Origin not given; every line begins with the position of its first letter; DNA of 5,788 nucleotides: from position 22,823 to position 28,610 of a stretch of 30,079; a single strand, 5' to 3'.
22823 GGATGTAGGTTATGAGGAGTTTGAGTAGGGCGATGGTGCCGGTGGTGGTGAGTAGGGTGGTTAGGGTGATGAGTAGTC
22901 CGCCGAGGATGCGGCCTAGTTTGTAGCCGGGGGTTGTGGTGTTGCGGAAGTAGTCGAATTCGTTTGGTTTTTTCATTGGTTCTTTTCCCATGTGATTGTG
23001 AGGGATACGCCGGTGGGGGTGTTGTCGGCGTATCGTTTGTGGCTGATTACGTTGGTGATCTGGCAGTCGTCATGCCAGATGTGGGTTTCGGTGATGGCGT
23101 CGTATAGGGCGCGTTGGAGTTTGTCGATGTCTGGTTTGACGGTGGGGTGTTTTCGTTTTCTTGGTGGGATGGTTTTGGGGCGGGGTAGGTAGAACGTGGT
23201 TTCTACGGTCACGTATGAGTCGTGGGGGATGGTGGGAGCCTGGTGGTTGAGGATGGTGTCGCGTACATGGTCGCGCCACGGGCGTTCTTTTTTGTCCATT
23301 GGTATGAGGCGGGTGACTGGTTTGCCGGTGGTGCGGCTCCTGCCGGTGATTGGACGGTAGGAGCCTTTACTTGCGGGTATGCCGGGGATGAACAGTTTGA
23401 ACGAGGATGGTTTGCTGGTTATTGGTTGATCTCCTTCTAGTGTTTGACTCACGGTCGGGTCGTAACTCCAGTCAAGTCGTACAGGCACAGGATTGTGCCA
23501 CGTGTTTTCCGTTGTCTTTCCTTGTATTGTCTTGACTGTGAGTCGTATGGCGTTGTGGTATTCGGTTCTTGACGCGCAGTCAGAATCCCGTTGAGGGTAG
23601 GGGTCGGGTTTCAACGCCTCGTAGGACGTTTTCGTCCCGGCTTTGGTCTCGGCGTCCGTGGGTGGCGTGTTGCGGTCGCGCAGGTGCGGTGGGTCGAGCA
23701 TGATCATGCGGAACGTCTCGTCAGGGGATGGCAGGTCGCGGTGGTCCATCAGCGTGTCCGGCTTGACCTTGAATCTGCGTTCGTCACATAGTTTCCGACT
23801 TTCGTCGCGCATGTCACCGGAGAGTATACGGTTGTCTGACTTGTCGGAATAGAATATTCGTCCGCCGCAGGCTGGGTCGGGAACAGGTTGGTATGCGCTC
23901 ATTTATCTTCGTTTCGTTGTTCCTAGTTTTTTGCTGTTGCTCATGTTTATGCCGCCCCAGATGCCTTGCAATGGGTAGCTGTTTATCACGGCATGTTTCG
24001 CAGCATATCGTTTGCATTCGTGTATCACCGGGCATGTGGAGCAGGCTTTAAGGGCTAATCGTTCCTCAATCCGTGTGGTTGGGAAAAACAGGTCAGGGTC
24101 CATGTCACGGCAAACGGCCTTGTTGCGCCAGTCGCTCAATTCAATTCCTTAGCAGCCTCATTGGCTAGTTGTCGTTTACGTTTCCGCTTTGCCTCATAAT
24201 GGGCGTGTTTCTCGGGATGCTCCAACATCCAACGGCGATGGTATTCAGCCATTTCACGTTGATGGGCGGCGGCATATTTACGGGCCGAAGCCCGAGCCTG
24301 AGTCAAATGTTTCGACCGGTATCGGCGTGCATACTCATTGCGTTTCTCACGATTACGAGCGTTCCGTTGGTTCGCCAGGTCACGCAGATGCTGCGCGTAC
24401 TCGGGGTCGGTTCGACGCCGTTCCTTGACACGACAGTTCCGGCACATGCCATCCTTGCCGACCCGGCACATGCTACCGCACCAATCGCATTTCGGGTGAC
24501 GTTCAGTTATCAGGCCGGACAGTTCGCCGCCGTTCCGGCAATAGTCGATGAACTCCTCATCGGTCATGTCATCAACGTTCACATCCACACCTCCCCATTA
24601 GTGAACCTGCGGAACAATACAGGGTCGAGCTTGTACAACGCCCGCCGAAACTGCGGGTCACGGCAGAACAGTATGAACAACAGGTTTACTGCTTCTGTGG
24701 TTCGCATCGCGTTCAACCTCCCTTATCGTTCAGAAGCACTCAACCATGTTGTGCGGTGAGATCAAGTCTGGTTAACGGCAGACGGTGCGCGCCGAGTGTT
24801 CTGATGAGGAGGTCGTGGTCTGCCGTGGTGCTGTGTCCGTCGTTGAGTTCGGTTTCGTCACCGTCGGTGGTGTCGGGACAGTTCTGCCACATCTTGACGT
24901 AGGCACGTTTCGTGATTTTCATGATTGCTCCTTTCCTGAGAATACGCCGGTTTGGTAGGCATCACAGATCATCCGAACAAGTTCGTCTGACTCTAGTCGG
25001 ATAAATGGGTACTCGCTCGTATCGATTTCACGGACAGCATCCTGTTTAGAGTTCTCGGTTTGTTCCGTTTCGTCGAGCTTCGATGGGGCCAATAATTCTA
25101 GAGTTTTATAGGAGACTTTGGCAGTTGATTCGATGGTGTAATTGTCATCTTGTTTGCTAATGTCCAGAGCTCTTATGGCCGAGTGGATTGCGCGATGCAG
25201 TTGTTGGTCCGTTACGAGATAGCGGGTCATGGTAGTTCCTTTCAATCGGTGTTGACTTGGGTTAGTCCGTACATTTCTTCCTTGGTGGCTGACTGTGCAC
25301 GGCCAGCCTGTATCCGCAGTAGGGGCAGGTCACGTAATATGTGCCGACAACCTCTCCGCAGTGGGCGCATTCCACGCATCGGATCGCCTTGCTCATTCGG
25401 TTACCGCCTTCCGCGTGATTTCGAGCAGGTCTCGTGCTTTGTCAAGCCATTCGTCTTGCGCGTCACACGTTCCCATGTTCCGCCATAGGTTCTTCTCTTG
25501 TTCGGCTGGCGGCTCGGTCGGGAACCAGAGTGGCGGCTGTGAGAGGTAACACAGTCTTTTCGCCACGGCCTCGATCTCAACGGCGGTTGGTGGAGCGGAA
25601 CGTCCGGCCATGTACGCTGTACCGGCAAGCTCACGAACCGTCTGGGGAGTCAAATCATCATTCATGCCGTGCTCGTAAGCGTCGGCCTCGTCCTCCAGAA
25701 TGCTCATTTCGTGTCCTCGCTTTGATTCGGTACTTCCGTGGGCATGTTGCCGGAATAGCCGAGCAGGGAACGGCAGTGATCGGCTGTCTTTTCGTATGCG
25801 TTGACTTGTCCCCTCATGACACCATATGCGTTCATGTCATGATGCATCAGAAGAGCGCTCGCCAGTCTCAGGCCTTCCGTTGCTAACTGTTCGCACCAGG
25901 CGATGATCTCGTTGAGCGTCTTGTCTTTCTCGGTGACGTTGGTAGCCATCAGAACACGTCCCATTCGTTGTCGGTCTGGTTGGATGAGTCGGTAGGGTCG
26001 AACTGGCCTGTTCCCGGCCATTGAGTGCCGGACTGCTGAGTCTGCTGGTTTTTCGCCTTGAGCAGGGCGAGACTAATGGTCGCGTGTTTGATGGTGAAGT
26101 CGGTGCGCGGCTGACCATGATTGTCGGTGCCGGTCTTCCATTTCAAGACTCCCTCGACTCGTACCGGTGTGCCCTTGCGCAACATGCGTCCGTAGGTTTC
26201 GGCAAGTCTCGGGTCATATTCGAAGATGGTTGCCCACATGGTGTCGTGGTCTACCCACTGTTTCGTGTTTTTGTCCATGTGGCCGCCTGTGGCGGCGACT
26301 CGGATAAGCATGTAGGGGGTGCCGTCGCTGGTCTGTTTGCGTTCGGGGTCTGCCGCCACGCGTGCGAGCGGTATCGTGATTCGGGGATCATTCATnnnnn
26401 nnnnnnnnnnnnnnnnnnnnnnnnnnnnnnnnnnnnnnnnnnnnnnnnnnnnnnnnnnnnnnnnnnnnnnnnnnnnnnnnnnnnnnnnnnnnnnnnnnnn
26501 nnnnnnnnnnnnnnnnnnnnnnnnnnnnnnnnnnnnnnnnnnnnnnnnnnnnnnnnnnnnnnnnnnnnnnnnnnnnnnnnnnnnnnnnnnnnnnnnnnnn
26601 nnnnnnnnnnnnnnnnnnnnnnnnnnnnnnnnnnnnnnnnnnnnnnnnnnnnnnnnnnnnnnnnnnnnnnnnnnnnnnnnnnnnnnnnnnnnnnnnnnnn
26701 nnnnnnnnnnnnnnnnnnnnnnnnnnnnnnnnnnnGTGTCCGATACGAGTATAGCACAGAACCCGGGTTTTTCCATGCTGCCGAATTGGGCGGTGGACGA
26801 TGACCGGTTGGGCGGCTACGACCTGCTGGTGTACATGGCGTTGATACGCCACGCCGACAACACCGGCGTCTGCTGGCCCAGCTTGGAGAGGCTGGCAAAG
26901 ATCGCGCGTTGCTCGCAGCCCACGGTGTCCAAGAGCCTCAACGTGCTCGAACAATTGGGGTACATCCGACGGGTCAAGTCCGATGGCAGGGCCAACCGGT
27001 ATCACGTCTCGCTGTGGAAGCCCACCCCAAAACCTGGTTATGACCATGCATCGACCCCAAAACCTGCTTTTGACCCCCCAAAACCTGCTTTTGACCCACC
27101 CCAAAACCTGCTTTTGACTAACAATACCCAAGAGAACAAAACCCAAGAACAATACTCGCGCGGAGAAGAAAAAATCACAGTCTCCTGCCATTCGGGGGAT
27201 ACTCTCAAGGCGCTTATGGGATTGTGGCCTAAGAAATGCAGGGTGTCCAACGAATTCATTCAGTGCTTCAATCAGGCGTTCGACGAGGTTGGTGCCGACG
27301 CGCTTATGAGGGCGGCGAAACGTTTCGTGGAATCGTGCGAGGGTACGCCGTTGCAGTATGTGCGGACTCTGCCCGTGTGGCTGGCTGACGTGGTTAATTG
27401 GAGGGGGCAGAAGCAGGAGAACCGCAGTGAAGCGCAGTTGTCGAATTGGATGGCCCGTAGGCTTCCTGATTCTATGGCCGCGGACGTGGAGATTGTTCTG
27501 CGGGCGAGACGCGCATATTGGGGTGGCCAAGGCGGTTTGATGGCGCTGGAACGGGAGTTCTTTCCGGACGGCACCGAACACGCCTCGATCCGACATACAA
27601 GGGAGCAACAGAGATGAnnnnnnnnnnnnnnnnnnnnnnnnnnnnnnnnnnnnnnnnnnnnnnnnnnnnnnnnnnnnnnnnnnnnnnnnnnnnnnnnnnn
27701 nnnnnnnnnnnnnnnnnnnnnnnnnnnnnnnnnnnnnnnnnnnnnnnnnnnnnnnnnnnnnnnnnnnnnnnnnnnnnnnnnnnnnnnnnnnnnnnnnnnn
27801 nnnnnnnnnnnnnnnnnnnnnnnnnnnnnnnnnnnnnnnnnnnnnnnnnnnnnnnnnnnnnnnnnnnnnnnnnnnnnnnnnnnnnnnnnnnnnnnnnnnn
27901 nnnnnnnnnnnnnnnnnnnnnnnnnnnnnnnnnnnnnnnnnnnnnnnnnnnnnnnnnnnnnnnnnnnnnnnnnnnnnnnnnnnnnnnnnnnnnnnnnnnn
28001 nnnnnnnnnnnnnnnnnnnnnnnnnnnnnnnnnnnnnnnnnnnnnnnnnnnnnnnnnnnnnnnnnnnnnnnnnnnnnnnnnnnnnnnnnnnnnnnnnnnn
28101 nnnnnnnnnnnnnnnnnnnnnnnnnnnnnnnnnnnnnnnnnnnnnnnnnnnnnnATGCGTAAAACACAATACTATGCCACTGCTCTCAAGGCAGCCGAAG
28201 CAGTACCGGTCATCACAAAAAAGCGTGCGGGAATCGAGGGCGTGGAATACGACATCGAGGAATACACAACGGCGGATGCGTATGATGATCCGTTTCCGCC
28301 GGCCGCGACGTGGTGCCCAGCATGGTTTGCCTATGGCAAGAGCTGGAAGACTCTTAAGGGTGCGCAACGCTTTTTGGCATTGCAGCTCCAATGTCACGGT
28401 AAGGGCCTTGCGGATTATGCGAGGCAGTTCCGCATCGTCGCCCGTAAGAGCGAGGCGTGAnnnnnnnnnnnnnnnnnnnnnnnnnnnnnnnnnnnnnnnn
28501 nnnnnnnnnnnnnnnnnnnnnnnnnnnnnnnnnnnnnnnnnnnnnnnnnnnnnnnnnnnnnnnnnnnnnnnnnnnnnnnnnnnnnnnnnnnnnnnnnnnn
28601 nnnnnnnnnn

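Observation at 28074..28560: Family of four near-identical extended -10 promoters carrying a dyad-symmetric 21-nt box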

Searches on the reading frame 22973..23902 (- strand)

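Call 17: search_protein_families(library=phrogs, proteins=[window:22973-23902:-], max_evalue=0.00001)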
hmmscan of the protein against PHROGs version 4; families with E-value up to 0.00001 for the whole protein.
window:22973-23902:- (309 aa): 4 families
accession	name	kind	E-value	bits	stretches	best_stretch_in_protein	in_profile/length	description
phrog_140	-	DNA, RNA and nucleotide metabolism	1.1e-27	98.1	1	164-299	35-161/219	RusA-like Holliday junction resolvase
phrog_11564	-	other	3.8e-20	72.8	1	4-75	4-75/117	DNA methyltransferase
phrog_954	-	other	2.4e-19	70.4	1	5-75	52-122/229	DNA methyltransferase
phrog_3055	-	DNA, RNA and nucleotide metabolism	7.4e-14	52.7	1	168-293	67-197/233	RusA-like Holliday junction resolvase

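Call 87: search_protein_families(library=pfam, proteins=[window:22973-23902:-], max_evalue=0.01)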
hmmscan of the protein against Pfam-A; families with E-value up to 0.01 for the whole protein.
window:22973-23902:- (309 aa): 1 family
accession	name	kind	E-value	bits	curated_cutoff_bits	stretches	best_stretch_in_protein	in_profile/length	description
PF05866.16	RusA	-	1.4e-16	61.7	22.8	1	188-303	7-123/124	Endodeoxyribonuclease RusA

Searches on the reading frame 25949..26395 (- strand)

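Call 9: search_protein_families(library=pfam, proteins=[window:25949-26395:-], max_evalue=0.01)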
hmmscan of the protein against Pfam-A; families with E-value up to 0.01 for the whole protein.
window:25949-26395:- (148 aa): 1 family
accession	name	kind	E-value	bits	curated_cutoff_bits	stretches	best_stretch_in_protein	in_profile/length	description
PF00436.31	SSB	-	1.5e-13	51.1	26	1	10-107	7-101/104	Single-strand binding protein family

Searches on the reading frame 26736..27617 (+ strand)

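Call 9: search_protein_families(library=pfam, proteins=[window:26736-27617:+], max_evalue=0.01)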
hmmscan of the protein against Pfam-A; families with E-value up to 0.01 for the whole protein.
window:26736-27617:+ (293 aa): 5 families
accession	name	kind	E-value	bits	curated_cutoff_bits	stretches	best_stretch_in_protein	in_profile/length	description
PF13730.12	HTH_36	-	2.1e-16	59.9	25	1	24-77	2-55/55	Helix-turn-helix domain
PF12802.13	MarR_2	-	7.8e-05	23.2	27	1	52-85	25-60/61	MarR family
PF01047.28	MarR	-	0.00064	20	24.6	1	50-83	20-55/59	MarR family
PF01022.26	HTH_5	-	0.0012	19.2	22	1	53-78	21-46/47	Bacterial regulatory protein, arsR family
PF01978.25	TrmB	-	0.0017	18.6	25.6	1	27-90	8-63/68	Sugar-specific transcriptional regulator TrmB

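Call 18: search_protein_families(library=phrogs, proteins=[window:26736-27617:+], max_evalue=0.001)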
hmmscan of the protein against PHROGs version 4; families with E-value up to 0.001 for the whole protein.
window:26736-27617:+ (293 aa): 18 families
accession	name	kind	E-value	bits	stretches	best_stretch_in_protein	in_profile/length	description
phrog_270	-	DNA, RNA and nucleotide metabolism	9.9e-23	82.1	1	8-203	28-225/383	replication initiation protein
phrog_186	-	DNA, RNA and nucleotide metabolism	4.9e-13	50.4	1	5-200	15-215/308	DnaD-like helicase loader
phrog_428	-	DNA, RNA and nucleotide metabolism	1.8e-12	48.2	1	4-146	82-229/455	replication initiation protein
phrog_678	-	DNA, RNA and nucleotide metabolism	3.4e-11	44.3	1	11-137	31-195/346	replication initiation O-like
phrog_391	-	DNA, RNA and nucleotide metabolism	6.2e-11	43.5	1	18-130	8-141/298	replication initiation O-like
phrog_8102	-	DNA, RNA and nucleotide metabolism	1.3e-10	41.9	1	16-87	23-98/337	replication initiation protein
phrog_1032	-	DNA, RNA and nucleotide metabolism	7.9e-09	36.9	1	38-79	28-69/281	replication initiation protein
phrog_345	-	DNA, RNA and nucleotide metabolism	1.1e-08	36.1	1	28-152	46-165/297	replication initiation O-like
phrog_4617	-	DNA, RNA and nucleotide metabolism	4.8e-08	33.9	1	31-83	21-73/223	replication initiation protein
phrog_26369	-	DNA, RNA and nucleotide metabolism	1.3e-06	28.7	1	27-82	59-115/347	replication initiation protein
phrog_8540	-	DNA, RNA and nucleotide metabolism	1.9e-06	29.2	1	26-91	16-85/196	replication initiation O-like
phrog_1835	-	DNA, RNA and nucleotide metabolism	5e-06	27.1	1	32-85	51-105/301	HTH DNA binding protein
phrog_18020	-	DNA, RNA and nucleotide metabolism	4.6e-05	24.3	1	60-140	67-136/248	replication initiation O-like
phrog_11896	-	DNA, RNA and nucleotide metabolism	9.8e-05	23.4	1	30-85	23-79/225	primosomal protein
phrog_8453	-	unknown function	0.00013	23.3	1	10-84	9-95/118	-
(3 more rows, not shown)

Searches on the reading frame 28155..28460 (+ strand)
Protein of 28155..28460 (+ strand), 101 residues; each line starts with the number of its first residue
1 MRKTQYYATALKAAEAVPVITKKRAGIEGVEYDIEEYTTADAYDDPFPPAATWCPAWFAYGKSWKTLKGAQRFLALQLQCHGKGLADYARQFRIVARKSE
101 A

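Call 8: search_protein_families(library=pfam, proteins=[window:28155-28460:+], max_evalue=0.01)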
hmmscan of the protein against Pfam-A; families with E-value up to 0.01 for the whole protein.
window:28155-28460:+ (101 aa): 0 families

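Call 18: search_protein_families(library=phrogs, proteins=[window:28155-28460:+], max_evalue=0.001)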
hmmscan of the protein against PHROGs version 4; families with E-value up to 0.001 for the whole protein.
window:28155-28460:+ (101 aa): 0 families
